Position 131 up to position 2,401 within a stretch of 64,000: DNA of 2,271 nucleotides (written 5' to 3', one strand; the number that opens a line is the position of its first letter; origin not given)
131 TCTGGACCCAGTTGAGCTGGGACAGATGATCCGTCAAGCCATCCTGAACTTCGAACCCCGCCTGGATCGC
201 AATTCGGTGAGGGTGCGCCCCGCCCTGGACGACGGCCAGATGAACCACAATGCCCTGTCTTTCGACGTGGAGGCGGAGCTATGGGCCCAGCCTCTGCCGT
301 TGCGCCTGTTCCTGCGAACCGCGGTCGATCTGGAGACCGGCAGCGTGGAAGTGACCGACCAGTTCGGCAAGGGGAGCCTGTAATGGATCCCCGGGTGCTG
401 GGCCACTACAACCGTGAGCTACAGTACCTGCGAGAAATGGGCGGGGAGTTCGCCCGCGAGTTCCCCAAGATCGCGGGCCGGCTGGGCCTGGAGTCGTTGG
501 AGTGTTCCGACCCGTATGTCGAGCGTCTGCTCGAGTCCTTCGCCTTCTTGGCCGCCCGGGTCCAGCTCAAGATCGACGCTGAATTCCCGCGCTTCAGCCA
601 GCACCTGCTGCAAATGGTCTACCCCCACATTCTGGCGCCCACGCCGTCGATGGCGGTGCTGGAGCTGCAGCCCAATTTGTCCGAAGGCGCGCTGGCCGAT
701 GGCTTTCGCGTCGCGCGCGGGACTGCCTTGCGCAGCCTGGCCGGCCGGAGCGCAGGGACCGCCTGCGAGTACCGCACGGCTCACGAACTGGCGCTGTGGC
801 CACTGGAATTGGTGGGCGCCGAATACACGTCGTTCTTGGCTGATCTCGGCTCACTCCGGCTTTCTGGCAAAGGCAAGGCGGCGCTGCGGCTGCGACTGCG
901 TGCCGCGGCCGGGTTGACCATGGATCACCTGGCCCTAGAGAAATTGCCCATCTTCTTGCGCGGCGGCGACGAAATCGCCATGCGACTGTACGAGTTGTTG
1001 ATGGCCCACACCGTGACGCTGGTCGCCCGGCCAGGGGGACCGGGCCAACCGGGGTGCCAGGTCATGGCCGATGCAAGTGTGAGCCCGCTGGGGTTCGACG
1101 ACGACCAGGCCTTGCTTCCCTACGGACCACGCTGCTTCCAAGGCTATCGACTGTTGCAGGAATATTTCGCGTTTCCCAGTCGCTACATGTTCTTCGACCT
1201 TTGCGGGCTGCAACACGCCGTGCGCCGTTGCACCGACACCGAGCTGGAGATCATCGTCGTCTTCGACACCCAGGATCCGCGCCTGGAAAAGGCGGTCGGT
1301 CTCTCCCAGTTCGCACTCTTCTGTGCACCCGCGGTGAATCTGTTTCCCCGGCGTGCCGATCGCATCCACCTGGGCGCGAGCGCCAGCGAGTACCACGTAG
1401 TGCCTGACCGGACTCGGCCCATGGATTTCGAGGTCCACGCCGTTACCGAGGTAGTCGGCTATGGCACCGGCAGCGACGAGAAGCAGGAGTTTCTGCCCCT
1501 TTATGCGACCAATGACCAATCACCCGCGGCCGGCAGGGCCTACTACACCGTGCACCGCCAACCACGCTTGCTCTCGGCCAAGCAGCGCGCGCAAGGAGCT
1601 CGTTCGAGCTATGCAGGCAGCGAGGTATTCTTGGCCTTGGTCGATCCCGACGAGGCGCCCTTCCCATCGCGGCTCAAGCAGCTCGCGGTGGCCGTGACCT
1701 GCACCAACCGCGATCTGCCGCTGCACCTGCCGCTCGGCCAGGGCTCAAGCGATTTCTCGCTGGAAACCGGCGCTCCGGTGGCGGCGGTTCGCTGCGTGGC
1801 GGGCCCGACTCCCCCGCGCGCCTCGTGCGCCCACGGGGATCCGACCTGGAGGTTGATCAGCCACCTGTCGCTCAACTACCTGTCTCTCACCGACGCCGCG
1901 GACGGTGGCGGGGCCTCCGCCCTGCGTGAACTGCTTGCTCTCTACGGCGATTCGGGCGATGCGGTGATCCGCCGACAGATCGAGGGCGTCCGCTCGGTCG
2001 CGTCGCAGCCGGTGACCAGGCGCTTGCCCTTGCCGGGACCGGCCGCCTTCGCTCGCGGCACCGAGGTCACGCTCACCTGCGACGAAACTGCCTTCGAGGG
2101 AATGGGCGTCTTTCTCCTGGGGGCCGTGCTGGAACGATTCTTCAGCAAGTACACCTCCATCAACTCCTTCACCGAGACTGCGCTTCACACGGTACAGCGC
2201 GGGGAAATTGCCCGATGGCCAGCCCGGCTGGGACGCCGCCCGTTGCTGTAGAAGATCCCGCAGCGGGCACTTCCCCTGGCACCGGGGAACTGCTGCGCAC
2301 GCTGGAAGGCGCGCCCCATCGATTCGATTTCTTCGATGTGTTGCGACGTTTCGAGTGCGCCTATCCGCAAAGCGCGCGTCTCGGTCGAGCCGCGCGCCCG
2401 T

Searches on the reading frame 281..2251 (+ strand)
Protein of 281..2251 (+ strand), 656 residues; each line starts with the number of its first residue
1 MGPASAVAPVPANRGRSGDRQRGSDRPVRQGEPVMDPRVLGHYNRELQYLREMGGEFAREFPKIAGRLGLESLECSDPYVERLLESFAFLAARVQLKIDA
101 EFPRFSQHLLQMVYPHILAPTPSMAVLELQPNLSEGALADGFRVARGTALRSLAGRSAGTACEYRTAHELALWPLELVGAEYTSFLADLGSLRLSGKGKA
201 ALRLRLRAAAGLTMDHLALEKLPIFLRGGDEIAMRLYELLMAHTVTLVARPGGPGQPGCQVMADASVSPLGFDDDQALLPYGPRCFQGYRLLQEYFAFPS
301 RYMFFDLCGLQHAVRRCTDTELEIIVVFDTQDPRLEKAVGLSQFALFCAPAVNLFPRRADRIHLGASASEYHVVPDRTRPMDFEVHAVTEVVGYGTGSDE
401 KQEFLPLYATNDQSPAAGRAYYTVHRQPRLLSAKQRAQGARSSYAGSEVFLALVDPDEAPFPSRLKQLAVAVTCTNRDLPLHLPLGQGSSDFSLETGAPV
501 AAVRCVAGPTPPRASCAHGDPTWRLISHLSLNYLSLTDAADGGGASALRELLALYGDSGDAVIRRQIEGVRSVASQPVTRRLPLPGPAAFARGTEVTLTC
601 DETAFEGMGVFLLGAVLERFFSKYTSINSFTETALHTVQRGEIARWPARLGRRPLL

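Call 30: search_protein_families(library=pfam, proteins=[window:281-2251:+], max_evalue=0.00001)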
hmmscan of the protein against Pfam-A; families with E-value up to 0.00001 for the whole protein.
window:281-2251:+ (656 aa): 1 family
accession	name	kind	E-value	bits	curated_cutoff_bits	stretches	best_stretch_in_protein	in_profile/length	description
PF05947.17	T6SS_TssF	-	9.9e-238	791.1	25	1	35-653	1-608/608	Type VI secretion system, TssF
